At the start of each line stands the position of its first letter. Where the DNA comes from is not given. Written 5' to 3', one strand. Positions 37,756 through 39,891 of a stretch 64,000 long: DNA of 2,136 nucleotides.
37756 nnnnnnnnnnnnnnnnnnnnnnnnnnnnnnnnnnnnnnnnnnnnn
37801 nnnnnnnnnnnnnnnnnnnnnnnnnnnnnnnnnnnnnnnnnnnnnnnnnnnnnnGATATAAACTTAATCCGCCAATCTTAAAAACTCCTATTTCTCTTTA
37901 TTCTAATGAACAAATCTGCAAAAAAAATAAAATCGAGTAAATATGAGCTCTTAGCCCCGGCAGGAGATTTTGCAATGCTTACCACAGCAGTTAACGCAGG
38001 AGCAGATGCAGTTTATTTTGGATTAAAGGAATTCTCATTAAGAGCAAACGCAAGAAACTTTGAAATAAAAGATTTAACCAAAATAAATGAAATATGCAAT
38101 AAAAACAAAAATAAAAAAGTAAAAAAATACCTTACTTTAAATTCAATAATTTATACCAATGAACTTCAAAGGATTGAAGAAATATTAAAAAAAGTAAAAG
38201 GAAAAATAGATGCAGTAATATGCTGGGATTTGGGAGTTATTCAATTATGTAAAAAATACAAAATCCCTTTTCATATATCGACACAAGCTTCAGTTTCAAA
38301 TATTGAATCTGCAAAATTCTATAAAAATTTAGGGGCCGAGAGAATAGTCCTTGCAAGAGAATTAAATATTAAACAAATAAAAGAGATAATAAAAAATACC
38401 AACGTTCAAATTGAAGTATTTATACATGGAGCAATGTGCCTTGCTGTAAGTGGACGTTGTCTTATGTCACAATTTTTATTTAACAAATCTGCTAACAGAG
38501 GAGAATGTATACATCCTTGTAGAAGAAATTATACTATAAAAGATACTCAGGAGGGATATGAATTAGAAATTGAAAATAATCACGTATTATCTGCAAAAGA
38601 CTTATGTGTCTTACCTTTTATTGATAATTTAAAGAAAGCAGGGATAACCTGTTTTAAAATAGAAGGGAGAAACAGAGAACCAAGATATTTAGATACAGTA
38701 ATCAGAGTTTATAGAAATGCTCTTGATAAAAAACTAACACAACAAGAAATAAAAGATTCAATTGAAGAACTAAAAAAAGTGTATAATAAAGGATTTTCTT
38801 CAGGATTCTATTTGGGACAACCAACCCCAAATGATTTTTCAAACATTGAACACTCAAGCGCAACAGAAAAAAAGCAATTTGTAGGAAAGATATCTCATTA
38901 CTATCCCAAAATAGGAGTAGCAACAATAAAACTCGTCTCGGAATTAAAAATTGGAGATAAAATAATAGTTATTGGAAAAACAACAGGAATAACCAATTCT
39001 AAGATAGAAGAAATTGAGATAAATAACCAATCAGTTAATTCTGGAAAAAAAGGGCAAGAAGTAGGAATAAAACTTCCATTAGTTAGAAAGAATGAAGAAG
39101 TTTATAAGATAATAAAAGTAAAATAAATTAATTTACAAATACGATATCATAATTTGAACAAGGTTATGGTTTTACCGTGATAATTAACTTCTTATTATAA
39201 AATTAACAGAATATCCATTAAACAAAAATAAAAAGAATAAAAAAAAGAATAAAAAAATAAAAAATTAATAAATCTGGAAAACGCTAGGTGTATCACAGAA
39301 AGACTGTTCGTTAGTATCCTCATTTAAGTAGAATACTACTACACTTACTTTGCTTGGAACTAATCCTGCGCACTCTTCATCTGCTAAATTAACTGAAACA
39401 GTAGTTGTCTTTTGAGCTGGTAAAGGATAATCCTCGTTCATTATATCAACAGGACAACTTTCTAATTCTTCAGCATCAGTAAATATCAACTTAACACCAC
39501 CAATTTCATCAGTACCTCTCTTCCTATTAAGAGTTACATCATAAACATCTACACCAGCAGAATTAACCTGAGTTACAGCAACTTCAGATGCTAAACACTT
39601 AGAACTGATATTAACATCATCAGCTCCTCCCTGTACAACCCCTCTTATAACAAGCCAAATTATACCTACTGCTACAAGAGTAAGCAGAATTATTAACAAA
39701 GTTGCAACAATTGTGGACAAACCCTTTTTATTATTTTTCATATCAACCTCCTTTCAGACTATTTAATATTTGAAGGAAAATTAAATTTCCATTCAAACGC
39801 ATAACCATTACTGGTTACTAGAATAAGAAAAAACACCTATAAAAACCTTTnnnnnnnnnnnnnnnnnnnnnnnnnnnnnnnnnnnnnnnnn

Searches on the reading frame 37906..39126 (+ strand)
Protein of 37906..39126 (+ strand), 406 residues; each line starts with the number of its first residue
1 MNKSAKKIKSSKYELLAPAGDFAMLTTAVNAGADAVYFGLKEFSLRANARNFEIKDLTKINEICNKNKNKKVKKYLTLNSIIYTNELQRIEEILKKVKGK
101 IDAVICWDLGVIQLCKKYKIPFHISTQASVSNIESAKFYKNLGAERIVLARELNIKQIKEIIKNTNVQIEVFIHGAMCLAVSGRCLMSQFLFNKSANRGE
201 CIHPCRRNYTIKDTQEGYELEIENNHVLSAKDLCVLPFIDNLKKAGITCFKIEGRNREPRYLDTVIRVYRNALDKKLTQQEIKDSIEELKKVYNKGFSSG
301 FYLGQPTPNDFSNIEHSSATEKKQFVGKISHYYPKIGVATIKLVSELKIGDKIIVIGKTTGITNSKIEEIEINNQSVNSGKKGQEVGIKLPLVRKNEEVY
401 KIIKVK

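Call 15: search_protein_families(library=pfam, proteins=[window:37906-39126:+], max_evalue=1)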
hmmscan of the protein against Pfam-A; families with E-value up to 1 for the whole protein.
window:37906-39126:+ (406 aa): 7 families
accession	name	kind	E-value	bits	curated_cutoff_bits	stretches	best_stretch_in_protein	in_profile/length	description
PF01136.24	Peptidase_U32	-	2.3e-77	259.9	22.4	1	89-306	3-231/233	Peptidase family U32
PF12961.13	DUF3850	-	0.0013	19.3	22.9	1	33-69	11-47/77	Domain of unknown function (DUF3850)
PF03144.31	GTP_EFTU_D2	-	0.014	16.2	30.3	1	346-396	12-64/73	Elongation factor Tu domain 2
PF16325.11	Peptidase_U32_C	-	0.029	15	28.2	1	323-391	3-73/83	Peptidase family U32 C-terminal domain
PF10087.14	DUF2325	-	0.048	14.3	33.6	0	111-135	65-89/94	Uncharacterized protein conserved in bacteria (DUF2325)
PF18232.7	Chalcone_N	-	0.095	13.6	25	1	261-312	9-57/102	Chalcone isomerase N-terminal domain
PF17192.9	MukF_M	-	0.12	12.6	25.2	1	69-118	107-157/161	MukF middle domain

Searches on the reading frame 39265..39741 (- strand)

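Call 15: search_protein_families(library=pfam, proteins=[window:39265-39741:-], max_evalue=1)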
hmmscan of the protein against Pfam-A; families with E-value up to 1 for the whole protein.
window:39265-39741:- (158 aa): 2 families
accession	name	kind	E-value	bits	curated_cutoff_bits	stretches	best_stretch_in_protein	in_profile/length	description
PF13314.11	DUF4083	-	0.096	13.1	25.4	1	9-38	3-32/57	Domain of unknown function (DUF4083)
PF06781.17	CrgA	-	0.12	13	24.8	1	14-38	34-58/89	Cell division protein CrgA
